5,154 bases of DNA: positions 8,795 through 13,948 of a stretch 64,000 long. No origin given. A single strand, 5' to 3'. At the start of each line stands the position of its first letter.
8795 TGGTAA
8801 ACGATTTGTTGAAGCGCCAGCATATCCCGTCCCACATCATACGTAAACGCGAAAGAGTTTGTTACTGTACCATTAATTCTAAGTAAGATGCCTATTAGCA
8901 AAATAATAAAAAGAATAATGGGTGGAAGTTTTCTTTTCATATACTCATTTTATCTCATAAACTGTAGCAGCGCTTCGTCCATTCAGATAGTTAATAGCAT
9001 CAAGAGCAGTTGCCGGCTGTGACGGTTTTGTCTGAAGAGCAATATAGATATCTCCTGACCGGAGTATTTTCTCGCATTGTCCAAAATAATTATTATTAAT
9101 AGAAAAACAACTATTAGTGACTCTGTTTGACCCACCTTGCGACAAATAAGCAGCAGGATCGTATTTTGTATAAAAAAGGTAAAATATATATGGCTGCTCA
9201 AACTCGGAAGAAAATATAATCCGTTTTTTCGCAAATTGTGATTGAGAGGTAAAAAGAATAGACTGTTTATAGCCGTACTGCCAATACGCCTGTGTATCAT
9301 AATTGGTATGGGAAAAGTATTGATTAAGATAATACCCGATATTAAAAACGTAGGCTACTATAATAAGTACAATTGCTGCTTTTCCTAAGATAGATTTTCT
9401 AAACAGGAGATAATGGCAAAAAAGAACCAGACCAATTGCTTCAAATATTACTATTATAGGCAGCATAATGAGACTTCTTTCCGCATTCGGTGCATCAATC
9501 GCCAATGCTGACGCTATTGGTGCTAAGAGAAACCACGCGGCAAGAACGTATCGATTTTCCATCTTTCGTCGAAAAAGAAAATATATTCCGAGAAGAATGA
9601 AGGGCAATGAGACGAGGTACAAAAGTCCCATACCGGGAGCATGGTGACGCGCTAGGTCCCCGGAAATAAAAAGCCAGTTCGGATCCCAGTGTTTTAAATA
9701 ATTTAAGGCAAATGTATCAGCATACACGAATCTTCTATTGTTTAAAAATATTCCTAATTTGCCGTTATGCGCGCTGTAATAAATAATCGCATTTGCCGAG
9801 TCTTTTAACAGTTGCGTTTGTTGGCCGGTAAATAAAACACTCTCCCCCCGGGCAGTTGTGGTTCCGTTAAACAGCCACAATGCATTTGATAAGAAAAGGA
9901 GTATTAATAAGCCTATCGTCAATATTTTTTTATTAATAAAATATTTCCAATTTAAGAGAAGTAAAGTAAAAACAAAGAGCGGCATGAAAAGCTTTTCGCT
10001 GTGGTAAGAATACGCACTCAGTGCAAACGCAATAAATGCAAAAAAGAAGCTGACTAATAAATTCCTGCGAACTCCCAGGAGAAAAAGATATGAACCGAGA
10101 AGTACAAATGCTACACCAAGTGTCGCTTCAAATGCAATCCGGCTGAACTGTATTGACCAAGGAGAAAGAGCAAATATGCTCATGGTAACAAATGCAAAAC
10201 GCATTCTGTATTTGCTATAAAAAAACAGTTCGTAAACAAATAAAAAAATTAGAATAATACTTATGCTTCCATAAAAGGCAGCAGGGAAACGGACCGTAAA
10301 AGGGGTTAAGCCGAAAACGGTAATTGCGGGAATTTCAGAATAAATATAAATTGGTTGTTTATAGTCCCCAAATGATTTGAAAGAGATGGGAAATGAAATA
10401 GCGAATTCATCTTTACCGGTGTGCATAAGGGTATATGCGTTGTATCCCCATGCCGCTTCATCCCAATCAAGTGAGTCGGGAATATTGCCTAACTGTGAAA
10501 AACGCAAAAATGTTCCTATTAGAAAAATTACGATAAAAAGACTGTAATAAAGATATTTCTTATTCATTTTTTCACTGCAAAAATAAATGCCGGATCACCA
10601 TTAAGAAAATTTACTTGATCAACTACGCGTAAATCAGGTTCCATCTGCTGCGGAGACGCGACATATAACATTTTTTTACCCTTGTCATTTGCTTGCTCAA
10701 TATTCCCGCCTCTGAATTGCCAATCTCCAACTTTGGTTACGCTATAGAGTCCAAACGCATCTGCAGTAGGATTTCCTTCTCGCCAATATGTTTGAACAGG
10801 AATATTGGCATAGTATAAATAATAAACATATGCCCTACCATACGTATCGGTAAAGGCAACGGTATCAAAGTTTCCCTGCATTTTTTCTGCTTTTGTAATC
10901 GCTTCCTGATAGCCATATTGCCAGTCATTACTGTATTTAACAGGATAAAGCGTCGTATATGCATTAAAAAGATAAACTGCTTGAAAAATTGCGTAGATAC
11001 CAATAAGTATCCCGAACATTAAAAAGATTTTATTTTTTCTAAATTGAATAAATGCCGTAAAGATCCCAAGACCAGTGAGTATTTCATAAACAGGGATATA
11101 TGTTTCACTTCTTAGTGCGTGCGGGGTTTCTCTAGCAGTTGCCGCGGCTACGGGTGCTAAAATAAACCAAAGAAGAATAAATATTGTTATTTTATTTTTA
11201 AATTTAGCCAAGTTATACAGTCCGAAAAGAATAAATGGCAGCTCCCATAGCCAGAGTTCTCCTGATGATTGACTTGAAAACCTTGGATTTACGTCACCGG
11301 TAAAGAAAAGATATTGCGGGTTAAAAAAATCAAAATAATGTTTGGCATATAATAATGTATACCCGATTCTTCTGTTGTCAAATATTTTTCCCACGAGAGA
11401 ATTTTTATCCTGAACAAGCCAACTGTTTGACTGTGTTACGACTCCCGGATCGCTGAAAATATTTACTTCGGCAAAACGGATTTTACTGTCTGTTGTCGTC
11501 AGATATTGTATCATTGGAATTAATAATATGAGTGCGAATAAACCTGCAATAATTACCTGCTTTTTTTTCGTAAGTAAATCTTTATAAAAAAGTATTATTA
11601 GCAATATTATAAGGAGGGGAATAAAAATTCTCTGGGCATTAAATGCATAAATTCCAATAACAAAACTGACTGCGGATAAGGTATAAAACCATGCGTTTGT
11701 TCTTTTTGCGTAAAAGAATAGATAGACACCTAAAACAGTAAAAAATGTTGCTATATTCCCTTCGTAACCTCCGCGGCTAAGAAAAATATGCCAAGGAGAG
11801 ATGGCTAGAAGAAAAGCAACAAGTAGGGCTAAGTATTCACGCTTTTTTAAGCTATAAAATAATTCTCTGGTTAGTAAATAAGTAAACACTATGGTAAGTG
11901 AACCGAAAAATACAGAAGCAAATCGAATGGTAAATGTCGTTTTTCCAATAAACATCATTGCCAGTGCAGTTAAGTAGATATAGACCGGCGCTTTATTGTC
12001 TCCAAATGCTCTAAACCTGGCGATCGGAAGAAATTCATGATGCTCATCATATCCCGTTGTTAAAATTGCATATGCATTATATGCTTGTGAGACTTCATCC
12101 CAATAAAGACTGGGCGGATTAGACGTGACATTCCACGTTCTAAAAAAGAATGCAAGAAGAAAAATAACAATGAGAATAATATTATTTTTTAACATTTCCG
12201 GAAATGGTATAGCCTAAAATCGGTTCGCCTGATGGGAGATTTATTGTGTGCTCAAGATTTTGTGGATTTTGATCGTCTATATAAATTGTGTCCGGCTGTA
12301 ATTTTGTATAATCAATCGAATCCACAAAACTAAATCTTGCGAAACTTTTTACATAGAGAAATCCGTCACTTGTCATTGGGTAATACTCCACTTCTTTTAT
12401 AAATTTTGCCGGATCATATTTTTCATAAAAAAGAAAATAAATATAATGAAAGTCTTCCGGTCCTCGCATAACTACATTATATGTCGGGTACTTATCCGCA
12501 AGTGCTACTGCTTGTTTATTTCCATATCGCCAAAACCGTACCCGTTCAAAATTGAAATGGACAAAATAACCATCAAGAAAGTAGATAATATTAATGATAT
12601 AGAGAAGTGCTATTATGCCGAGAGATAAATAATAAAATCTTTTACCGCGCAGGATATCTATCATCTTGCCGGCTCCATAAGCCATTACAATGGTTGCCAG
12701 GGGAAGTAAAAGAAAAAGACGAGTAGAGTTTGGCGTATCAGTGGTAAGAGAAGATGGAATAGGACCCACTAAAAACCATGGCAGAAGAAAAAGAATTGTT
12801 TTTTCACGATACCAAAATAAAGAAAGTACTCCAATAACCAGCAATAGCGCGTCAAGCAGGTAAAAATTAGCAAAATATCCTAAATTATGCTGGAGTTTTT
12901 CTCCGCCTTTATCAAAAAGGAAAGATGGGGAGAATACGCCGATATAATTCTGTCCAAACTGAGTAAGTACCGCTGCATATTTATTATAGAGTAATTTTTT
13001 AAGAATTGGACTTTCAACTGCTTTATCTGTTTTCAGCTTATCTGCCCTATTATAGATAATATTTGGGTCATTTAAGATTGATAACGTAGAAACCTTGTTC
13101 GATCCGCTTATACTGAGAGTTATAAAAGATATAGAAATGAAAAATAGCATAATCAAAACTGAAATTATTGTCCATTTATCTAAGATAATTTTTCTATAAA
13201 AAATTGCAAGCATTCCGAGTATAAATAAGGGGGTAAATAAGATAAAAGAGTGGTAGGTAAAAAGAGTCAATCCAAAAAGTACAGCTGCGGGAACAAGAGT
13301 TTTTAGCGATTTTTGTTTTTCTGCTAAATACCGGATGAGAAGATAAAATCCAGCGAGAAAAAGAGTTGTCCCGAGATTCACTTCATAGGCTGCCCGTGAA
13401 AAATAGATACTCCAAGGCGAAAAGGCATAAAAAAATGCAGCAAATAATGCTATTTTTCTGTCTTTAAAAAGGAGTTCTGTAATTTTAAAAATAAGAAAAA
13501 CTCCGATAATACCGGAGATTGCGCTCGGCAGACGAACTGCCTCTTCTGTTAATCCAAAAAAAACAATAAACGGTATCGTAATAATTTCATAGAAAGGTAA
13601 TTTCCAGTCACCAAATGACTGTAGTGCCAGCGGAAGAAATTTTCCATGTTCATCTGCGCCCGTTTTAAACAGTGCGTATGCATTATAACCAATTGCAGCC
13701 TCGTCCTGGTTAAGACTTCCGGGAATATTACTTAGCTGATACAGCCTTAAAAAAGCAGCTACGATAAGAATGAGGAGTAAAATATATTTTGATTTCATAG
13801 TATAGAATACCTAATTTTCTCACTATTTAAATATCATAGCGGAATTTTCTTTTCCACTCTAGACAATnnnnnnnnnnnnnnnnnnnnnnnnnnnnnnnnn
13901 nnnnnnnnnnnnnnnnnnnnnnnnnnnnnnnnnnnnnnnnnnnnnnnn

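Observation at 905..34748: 30-kb glycosylation island with at least 22 glycosylation genes, including 7 PMT/ArnT-like GT-C paralogs and 3 DPM1-like donor synthases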

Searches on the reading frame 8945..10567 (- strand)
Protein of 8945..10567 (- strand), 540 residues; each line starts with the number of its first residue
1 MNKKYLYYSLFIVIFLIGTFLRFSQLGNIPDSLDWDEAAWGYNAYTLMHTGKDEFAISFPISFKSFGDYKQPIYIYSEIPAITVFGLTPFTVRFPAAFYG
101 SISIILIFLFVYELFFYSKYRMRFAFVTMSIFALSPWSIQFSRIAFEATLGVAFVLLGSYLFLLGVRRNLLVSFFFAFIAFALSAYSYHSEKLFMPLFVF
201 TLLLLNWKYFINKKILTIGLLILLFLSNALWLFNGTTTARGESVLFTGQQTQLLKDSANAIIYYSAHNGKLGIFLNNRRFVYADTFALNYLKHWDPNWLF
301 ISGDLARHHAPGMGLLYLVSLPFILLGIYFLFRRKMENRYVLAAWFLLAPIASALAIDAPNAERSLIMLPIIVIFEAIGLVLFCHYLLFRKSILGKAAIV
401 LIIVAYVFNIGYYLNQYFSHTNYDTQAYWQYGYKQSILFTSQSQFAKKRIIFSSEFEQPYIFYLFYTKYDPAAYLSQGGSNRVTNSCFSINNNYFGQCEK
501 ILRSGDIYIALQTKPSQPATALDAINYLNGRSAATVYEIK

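Call 3: search_protein_families(library=pfam, proteins=[window:8945-10567:-], max_evalue=0.01)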
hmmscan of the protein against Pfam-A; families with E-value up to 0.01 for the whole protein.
window:8945-10567:- (540 aa): 1 family
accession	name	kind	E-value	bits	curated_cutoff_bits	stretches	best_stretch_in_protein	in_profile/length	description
PF13231.12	PMT_2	-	0.00034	21.3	26.1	1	83-231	15-160/160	Dolichyl-phosphate-mannose-protein mannosyltransferase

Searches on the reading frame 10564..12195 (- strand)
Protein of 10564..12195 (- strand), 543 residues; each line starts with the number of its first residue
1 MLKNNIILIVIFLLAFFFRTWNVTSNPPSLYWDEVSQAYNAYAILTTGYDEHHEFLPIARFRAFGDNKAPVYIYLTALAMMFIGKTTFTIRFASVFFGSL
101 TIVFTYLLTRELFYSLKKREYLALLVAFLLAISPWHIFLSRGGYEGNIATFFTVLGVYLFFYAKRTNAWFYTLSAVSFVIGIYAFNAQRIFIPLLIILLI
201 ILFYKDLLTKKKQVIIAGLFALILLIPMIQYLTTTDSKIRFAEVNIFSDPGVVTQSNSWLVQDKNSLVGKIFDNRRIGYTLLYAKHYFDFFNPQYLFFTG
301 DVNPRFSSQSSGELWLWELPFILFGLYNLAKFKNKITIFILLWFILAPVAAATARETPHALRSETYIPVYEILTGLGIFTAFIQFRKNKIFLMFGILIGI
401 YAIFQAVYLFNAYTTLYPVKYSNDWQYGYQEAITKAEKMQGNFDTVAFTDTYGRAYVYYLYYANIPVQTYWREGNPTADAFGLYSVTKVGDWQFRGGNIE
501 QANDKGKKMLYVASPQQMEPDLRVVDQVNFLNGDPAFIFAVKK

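Call 3: search_protein_families(library=pfam, proteins=[window:10564-12195:-], max_evalue=0.01)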
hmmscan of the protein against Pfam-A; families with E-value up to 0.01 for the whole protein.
window:10564-12195:- (543 aa): 2 families
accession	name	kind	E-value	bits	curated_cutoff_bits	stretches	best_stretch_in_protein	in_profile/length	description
PF02366.24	PMT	-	2e-09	37.8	22.7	1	10-234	2-236/245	Dolichyl-phosphate-mannose-protein mannosyltransferase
PF13231.12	PMT_2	-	1.9e-08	35.2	26.1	1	68-229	2-158/160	Dolichyl-phosphate-mannose-protein mannosyltransferase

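Call 59: find_related_loci(query=window:10564-12195:-, collection=metagenome_contigs, flank=10000)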
Query window:10564-12195:- (543 aa) in metagenome_contigs; peptide patterns used: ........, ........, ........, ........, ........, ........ (x = any residue, [..] = any of these).
156 stretches matched a pattern; 11 encode a relative of the query (tblastn E <= 1e-3); 11 distinct loci.
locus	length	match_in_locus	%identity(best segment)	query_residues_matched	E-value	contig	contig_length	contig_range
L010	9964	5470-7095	68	3-543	0e+0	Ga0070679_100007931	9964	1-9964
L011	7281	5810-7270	63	10-494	0e+0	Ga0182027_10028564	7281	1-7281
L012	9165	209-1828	54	4-540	0e+0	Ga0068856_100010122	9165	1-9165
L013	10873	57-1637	54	17-540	0e+0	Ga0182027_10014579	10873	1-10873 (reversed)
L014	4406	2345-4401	54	3-540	0e+0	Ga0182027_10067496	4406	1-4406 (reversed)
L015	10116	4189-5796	52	1-537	5e-180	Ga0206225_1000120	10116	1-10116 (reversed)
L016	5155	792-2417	53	2-542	0e+0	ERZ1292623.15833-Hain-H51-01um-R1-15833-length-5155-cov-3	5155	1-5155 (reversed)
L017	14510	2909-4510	53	11-543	2e-171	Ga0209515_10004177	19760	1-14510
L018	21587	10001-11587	51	15-542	1e-167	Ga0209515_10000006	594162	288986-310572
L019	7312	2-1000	69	212-543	6e-151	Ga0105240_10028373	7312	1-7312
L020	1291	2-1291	57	55-482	8e-111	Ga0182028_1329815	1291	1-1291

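Call 61: find_encoding_contigs(protein=window:10564-12195:-, flank=10000, max_places=4)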
Protein window:10564-12195:- (543 aa): 1 contig read that carries it; 1 place shown.
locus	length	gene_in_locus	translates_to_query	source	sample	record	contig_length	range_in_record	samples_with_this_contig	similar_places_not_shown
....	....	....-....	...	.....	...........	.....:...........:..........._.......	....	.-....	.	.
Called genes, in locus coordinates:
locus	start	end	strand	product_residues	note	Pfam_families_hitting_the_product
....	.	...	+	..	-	?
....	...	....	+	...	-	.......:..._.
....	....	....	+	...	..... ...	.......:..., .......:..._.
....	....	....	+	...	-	-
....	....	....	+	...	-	-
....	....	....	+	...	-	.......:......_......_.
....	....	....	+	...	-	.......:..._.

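Call 72: search_protein_families(library=pfam, proteins=[L012:3452-5446:+, L012:5489-7237:+, L010:3519-5462:+], max_evalue=0.001)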
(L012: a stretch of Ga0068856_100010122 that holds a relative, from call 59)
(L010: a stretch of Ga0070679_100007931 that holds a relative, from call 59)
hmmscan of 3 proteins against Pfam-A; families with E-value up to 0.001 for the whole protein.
L012:3452-5446:+ (664 aa): 0 families

L012:5489-7237:+ (582 aa): 0 families

L010:3519-5462:+ (647 aa): 0 families

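Call 73: search_protein_families(library=pfam, proteins=[L010:1850-2815:+, L013:6834-7874:+, L018:1371-2780:+, L018:16450-17733:+, L018:17730-19730:+, L018:6660-7697:-, L018:13247-14947:+, L011:3536-4147:+, L011:1475-2212:+, L019:6157-7312:+], max_evalue=0.001)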
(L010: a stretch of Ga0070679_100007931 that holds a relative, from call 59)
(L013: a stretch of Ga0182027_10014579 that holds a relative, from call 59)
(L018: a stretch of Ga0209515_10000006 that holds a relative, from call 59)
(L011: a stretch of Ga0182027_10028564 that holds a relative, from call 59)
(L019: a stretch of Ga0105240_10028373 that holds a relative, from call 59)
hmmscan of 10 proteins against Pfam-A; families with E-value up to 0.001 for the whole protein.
L010:1850-2815:+ (321 aa): 2 families
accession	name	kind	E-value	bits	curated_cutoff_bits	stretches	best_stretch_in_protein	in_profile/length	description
PF00535.33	Glycos_transf_2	-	6.7e-22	78.6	23.3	1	10-181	1-163/168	Glycosyl transferase family 2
PF13641.12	Glyco_tranf_2_3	-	1.3e-13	51.9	27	1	9-226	3-214/230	Glycosyltransferase like family 2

L013:6834-7874:+ (346 aa): 10 families
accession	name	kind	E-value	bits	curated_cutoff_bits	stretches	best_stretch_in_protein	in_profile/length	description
PF16363.11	GDP_Man_Dehyd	-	1.5e-57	196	27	1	28-332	1-327/332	GDP-mannose 4,6 dehydratase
PF01370.27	Epimerase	-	5.2e-57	193.5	20.9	1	27-274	1-240/240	NAD dependent epimerase/dehydratase family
PF01073.25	3Beta_HSD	-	3.6e-16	59.5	22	1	28-266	1-236/280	3-beta hydroxysteroid dehydrogenase/isomerase family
PF04321.23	RmlD_sub_bind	-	3.9e-12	46.3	27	1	25-175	1-136/287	RmlD substrate binding domain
PF02719.21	Polysacc_synt_2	-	1.2e-10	41.5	20.2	1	27-197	1-174/293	Polysaccharide biosynthesis protein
PF07993.18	NAD_binding_4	-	3.8e-09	36.5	20.1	1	81-207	81-220/258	Male sterility protein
PF05368.20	NmrA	-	2.8e-07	30.9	27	1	25-140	3-107/298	NmrA-like family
PF13460.12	NAD_binding_10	-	7.4e-07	29.6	27.2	1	31-146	1-104/184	NAD(P)H-binding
PF03435.24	Sacchrp_dh_NADP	-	0.00055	20.7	25.1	0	32-107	5-86/129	Saccharopine dehydrogenase NADP binding domain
PF00106.31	adh_short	-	0.00098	19.1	26.6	0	27-88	3-70/195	short chain dehydrogenase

L018:1371-2780:+ (469 aa): 1 family
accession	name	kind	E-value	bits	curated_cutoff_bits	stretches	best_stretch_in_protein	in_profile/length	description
PF09852.15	DUF2079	-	2.8e-44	152.4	28.2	1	39-421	10-424/459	Predicted membrane protein (DUF2079)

L018:16450-17733:+ (427 aa): 1 family
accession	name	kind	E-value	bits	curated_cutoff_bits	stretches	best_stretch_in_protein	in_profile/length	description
PF13231.12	PMT_2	-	7.5e-12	46.2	26.1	1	80-234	3-159/160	Dolichyl-phosphate-mannose-protein mannosyltransferase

L018:17730-19730:+ (666 aa): 0 families

L018:6660-7697:- (345 aa): 1 family
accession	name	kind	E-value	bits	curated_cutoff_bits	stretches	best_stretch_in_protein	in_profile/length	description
PF01757.29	Acyl_transf_3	-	1.4e-35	123.3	31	1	9-331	2-325/326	Acyltransferase domain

L018:13247-14947:+ (566 aa): 0 families

L011:3536-4147:+ (203 aa): 6 families
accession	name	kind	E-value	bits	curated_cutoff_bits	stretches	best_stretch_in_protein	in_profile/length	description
PF13489.12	Methyltransf_23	-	1.8e-12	47.8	27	1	30-181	16-159/164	Methyltransferase domain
PF08241.18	Methyltransf_11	-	2.5e-12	47.7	21.2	1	41-135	1-95/95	Methyltransferase domain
PF13649.12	Methyltransf_25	-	2.1e-09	38.4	27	1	40-131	1-97/97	Methyltransferase domain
PF13847.12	Methyltransf_31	-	1.1e-08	35.3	27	1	35-153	2-130/145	Methyltransferase domain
PF08242.18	Methyltransf_12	-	2.8e-07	31.6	30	1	41-133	1-98/98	Methyltransferase domain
PF02353.26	CMAS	-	2.4e-05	24.2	27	1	38-147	64-176/273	Mycolic acid cyclopropane synthetase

L011:1475-2212:+ (245 aa): 4 families
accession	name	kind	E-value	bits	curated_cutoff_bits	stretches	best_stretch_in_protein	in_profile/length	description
PF00005.33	ABC_tran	-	6.7e-26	92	25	1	21-167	1-137/137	ABC transporter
PF13166.12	AAA_13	-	3.7e-05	23.1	36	0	37-67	22-53/713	AAA domain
PF02463.25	SMC_N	-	6.9e-05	22.8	40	1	32-204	25-204/220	RecF/RecN/SMC N terminal domain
PF13304.12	AAA_21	-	0.00014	22.5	27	0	133-194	232-295/304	AAA domain, putative AbiEii toxin, Type IV TA system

L019:6157-7312:+ (385 aa): 0 families

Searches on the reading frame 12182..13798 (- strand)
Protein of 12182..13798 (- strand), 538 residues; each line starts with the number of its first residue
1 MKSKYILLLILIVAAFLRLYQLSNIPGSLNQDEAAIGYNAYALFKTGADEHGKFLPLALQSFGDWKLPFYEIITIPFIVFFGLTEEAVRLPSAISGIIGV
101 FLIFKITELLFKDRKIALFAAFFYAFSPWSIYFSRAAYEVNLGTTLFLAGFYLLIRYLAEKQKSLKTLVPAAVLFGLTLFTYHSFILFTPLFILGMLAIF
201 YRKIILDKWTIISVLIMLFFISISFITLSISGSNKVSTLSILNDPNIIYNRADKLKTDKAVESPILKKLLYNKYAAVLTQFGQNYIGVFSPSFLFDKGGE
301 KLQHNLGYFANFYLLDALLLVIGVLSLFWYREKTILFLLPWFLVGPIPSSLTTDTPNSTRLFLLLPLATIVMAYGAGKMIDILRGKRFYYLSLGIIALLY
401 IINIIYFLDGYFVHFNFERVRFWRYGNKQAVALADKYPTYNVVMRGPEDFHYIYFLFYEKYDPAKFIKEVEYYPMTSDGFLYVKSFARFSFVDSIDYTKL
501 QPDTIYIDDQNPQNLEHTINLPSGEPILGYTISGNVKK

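Call 3: search_protein_families(library=pfam, proteins=[window:12182-13798:-], max_evalue=0.01)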
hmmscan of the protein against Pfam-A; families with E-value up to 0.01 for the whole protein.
window:12182-13798:- (538 aa): 2 families
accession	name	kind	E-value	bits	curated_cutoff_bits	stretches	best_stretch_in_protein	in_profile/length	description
PF13231.12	PMT_2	-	1.4e-12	48.5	26.1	1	79-222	15-155/160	Dolichyl-phosphate-mannose-protein mannosyltransferase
PF02366.24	PMT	-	2.6e-05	24.3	22.7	1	10-230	3-230/245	Dolichyl-phosphate-mannose-protein mannosyltransferase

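Call 8: search_protein_families(library=ncbifam, proteins=[window:12182-13798:-], max_evalue=0.01)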
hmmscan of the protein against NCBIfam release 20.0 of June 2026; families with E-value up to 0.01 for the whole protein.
window:12182-13798:- (538 aa): 2 families
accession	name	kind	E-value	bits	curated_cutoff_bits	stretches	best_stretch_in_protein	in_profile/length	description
TIGR03663.1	TIGR03663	subfamily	1.9e-08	33.7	126.25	1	6-204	3-186/435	flippase activity-associated protein Agl23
NF047440.1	LA3751_2_3_fam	subfamily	0.00026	20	200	1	69-226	84-238/460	LA_3751/LA_3752 family putative glycosyltransferase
